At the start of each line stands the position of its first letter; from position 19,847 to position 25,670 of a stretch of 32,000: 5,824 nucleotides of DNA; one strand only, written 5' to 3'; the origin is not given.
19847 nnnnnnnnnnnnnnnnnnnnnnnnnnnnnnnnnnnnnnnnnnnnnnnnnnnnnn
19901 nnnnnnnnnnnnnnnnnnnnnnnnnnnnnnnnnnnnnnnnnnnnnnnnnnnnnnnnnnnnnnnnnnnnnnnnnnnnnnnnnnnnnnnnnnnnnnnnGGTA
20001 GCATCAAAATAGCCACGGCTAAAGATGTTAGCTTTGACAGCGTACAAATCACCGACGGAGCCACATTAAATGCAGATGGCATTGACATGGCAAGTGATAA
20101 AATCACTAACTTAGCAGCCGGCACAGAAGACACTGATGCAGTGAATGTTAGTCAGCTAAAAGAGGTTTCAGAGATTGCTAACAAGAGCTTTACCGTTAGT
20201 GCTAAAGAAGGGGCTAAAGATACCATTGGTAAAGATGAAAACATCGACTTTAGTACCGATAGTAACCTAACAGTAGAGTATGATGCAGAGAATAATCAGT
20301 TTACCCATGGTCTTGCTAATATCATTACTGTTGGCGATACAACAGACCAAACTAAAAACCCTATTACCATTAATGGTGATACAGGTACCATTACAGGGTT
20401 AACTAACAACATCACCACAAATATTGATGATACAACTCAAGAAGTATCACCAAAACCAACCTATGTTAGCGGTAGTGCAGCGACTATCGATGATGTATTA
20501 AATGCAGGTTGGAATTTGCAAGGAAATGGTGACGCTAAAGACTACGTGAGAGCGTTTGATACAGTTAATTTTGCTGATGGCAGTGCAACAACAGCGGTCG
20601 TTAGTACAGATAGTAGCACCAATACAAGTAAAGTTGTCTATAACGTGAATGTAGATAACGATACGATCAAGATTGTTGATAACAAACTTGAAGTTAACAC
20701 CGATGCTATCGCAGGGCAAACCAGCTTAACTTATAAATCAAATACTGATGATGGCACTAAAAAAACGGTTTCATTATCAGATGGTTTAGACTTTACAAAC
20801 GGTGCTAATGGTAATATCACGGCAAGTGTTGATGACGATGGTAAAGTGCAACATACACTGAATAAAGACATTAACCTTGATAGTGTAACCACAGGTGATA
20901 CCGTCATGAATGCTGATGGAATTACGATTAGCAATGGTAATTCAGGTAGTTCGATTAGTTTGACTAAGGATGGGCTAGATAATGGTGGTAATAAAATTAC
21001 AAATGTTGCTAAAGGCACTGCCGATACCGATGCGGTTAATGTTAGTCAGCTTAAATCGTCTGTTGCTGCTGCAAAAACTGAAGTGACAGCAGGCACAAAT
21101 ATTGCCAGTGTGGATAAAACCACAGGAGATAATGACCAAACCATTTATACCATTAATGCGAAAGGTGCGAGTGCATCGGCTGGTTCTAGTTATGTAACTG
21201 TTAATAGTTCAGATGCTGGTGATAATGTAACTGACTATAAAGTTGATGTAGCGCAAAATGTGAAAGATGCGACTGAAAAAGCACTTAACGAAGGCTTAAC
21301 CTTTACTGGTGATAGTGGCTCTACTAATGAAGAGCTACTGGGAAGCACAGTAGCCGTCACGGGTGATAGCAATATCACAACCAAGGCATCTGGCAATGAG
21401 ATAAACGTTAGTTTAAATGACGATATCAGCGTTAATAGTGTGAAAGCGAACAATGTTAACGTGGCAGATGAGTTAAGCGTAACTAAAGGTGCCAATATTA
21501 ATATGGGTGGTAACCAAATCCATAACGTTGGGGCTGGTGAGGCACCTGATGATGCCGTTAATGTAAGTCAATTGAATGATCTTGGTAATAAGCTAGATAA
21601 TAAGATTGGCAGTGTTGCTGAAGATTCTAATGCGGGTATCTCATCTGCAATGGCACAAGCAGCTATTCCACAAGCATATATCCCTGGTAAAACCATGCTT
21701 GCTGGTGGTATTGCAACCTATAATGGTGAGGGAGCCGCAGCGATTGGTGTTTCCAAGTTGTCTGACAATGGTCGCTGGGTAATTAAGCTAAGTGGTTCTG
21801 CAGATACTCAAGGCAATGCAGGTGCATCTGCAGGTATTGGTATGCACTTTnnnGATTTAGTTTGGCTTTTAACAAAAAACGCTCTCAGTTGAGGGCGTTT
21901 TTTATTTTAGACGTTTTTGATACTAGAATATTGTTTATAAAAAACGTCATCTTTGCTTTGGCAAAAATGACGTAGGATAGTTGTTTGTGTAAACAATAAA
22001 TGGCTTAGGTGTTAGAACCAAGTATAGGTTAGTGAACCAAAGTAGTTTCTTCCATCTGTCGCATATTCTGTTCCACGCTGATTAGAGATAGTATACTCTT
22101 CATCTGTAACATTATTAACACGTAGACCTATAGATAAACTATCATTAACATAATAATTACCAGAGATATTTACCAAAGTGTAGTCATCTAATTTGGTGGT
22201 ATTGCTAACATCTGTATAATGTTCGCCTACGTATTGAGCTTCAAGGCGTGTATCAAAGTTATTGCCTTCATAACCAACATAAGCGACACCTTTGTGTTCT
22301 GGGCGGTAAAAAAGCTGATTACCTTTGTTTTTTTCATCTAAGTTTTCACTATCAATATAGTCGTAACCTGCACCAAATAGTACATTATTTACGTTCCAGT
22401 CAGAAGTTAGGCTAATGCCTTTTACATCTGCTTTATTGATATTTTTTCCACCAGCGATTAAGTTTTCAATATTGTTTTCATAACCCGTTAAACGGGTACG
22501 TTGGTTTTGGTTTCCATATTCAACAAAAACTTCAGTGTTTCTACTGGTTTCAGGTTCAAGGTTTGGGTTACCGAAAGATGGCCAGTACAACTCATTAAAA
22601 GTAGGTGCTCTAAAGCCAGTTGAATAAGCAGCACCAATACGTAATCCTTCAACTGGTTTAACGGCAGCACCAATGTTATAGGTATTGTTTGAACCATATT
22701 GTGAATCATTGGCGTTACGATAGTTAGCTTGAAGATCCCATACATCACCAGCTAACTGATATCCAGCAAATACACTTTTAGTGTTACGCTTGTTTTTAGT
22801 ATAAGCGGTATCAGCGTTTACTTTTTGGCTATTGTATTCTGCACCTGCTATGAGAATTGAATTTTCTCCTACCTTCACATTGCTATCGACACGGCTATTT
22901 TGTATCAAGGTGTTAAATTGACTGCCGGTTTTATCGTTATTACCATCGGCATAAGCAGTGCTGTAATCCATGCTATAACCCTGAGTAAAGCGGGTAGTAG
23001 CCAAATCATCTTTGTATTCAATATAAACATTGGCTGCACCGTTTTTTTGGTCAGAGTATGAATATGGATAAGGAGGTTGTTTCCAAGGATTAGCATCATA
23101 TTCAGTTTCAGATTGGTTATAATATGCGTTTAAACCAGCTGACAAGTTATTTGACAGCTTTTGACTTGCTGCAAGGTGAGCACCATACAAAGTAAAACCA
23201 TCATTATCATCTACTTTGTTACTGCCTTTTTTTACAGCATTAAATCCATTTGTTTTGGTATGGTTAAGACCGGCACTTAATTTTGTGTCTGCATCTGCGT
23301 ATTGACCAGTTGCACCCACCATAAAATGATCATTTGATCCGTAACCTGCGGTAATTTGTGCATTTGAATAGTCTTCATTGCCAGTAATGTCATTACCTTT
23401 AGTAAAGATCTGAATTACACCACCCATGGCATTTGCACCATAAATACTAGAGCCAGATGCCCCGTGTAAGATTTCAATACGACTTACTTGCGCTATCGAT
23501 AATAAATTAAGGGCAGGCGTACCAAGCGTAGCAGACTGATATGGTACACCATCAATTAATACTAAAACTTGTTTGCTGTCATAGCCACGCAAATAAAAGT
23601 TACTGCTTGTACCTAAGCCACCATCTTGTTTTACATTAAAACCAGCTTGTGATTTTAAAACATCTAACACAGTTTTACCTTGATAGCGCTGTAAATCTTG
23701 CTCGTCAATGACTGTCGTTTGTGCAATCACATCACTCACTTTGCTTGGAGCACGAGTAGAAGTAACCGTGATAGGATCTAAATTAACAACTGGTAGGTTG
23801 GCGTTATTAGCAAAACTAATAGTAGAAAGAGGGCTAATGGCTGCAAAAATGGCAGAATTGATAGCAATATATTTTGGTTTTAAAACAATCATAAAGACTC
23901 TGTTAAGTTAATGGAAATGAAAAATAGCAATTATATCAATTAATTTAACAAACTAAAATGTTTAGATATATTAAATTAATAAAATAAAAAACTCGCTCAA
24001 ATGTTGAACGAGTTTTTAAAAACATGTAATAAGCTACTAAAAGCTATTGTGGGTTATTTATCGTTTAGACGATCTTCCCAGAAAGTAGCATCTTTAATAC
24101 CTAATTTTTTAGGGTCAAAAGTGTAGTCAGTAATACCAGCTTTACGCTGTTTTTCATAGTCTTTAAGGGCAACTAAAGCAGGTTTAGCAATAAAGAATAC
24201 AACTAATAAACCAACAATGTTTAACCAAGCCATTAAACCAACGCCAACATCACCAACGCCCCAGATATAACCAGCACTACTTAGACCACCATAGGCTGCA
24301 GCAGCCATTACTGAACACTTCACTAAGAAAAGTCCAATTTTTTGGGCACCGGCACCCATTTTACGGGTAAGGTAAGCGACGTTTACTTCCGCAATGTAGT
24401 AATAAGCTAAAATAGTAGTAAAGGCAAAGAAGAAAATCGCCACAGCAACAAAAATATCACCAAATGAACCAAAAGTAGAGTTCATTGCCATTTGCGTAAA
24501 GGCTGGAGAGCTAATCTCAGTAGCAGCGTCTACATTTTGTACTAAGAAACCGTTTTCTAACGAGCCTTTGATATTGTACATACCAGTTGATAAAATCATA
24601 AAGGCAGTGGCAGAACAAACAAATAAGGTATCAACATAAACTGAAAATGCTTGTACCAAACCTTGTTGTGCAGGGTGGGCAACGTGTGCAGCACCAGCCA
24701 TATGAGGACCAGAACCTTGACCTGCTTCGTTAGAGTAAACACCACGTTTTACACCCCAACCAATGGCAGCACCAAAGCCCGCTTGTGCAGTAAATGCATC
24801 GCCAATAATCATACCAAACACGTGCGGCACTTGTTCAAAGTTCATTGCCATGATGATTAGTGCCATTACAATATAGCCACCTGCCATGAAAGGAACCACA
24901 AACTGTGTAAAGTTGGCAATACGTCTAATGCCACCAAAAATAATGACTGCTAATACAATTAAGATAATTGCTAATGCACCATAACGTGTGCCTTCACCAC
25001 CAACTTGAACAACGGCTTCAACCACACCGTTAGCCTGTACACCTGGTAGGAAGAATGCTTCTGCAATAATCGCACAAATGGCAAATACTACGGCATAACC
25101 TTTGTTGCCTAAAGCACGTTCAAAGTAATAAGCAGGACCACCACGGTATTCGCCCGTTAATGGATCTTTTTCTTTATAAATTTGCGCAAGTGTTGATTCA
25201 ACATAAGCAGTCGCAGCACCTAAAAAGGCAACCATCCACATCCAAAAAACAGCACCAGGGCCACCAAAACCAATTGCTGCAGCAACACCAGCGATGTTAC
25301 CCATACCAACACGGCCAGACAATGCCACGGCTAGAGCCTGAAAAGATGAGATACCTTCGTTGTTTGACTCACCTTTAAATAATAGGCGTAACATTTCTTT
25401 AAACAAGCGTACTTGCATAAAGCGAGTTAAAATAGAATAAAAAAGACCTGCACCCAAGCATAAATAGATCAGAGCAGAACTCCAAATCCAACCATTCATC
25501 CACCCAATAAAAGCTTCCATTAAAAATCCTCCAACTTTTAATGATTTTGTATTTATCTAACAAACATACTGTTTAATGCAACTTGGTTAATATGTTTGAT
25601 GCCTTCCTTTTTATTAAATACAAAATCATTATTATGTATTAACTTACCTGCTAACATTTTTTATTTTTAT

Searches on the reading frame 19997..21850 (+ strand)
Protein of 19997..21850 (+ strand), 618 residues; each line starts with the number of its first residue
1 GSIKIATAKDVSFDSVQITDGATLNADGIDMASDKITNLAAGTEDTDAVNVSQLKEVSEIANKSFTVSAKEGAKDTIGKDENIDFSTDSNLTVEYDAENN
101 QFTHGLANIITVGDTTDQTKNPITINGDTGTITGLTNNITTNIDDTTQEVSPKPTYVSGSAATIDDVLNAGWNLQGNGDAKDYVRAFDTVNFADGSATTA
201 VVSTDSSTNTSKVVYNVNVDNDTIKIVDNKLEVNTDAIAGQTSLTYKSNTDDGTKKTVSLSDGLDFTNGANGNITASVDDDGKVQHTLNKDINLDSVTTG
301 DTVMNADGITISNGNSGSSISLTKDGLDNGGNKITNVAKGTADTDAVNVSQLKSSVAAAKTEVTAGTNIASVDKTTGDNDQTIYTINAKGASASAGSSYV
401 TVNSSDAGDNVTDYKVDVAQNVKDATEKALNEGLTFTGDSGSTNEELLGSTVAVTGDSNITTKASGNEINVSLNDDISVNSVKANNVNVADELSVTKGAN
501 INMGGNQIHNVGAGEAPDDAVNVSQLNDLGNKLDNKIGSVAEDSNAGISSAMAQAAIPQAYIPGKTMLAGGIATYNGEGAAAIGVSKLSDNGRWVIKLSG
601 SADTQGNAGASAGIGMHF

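Call 32: find_related_loci(query=window:19997-21850:+, collection=metagenome_contigs, flank=10000)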
Query window:19997-21850:+ (618 aa) in metagenome_contigs; peptide patterns used: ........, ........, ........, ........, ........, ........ (x = any residue, [..] = any of these).
163 stretches matched a pattern; 4 encode a relative of the query (tblastn E <= 1e-3); 4 distinct loci.
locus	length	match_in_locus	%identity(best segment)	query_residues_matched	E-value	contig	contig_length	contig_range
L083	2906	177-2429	30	1-618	3e-52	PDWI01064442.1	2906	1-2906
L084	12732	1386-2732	38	1-618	5e-34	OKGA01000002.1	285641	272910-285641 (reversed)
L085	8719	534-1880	38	1-618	5e-34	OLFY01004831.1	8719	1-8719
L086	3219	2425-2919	36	1-618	4e-26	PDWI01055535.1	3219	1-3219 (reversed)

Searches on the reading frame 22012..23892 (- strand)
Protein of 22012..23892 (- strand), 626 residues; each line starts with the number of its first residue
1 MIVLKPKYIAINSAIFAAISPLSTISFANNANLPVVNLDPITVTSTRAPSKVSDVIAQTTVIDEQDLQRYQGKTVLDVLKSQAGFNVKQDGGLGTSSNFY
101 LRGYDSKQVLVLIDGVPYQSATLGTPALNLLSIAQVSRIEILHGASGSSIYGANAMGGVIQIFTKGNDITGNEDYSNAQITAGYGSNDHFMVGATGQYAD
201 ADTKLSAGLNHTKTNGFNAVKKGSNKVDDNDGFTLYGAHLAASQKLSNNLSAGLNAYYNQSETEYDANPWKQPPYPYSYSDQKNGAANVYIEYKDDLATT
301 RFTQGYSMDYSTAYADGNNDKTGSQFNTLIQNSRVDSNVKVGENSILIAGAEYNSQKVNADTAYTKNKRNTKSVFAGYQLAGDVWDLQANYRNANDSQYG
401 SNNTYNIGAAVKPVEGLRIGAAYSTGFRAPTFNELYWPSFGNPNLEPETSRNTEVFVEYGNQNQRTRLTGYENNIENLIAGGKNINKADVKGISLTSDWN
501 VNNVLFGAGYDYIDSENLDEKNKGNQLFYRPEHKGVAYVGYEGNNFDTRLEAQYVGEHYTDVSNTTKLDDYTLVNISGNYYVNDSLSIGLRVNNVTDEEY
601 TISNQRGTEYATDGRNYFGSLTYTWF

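Call 8: search_protein_families(library=pfam, proteins=[window:22012-23892:-])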
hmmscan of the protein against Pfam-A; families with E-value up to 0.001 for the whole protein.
window:22012-23892:- (626 aa): 2 families
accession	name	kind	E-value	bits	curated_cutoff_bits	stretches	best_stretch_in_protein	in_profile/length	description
PF00593.30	TonB_dep_Rec_b-barrel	-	1.6e-36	127.6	27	1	197-595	20-436/436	TonB dependent receptor-like, beta-barrel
PF07715.20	Plug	-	1.5e-23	83.8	23.9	1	52-159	2-107/107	TonB-dependent Receptor Plug Domain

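Call 15: find_encoding_contigs(protein=window:22012-23892:-, flank=10000, max_places=10)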
Protein window:22012-23892:- (626 aa): no gene with exactly this product is on record in the collection.

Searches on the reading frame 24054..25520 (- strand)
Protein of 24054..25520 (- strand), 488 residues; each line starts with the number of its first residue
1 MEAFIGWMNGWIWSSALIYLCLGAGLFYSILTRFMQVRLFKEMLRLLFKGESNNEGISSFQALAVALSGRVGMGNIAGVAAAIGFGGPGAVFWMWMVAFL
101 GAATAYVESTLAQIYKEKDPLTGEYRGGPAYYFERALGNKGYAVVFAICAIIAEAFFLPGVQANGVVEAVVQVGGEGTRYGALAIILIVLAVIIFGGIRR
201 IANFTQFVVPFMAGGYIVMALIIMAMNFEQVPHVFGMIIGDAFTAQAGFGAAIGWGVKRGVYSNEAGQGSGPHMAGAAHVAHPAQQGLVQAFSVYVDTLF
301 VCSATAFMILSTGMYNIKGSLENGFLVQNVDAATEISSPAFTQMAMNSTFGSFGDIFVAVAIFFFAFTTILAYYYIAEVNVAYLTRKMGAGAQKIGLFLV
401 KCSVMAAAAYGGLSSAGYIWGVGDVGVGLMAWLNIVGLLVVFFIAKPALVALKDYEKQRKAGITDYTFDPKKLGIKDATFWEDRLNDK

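Call 8: search_protein_families(library=pfam, proteins=[window:24054-25520:-])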
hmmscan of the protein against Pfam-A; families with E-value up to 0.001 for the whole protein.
window:24054-25520:- (488 aa): 1 family
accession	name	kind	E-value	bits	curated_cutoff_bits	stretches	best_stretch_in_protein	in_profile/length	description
PF01235.23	Na_Ala_symp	-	2.9e-140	468.4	24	1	50-466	5-390/392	Sodium:alanine symporter family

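Call 18: find_encoding_contigs(protein=window:24054-25520:-, flank=10000, max_places=10)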
Protein window:24054-25520:- (488 aa): no gene with exactly this product is on record in the collection.
